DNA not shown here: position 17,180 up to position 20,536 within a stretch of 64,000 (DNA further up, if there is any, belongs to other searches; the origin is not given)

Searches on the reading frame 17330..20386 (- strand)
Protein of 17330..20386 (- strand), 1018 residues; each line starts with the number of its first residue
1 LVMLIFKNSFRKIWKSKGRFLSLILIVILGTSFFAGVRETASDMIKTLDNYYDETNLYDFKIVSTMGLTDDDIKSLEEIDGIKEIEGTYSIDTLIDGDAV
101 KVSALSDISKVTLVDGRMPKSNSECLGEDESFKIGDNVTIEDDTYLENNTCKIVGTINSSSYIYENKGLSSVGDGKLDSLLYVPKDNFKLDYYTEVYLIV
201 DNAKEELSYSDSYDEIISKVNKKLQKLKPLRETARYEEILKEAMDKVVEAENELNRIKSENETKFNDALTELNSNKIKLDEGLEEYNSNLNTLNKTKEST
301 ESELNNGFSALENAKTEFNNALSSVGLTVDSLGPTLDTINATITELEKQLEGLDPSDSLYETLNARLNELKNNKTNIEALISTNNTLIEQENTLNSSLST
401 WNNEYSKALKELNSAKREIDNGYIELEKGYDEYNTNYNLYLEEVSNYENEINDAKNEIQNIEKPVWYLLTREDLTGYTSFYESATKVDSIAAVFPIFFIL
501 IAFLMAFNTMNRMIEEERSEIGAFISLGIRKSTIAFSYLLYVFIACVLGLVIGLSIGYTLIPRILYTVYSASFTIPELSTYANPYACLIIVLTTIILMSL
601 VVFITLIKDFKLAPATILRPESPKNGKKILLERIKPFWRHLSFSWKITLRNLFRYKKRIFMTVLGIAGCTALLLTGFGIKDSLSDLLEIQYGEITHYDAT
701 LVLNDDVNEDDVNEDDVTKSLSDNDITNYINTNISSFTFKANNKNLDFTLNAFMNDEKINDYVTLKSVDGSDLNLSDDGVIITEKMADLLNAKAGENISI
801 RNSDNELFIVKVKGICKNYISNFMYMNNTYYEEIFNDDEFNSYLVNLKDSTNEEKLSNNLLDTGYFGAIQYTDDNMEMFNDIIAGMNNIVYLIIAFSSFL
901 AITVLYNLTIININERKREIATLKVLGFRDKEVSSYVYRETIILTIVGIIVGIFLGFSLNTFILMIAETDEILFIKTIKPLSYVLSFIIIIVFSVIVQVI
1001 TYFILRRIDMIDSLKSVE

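Call 64: search_protein_families(library=ncbifam, proteins=[window:17330-20386:-], max_evalue=0.00001)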
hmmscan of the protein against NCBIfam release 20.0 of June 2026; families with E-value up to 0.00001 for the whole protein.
window:17330-20386:- (1018 aa): 6 families
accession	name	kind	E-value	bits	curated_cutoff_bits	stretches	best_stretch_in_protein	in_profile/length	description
TIGR02212.1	lolCE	equivalog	4.8e-10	38.9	362.45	1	771-992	133-372/411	lipoprotein-releasing ABC transporter permease subunit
TIGR02169.1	SMC_prok_A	equivalog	2e-09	35.8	729.4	1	221-465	695-941/1165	chromosome segregation protein SMC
TIGR02168.1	SMC_prok_B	equivalog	1.6e-08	32.9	567.35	1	201-463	219-484/1181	chromosome segregation protein SMC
TIGR03434.1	ADOP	subfamily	2.2e-07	29.4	622.3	0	896-992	687-778/803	ADOP family duplicated permease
NF041034.1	Rad50_Sulf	equivalog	8e-07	27.3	1000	1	191-464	287-560/872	DNA double-strand break repair ATPase Rad50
NF045487.1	ASRP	equivalog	8.7e-07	27.9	300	0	221-378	316-473/593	archaea-specific SMC-related protein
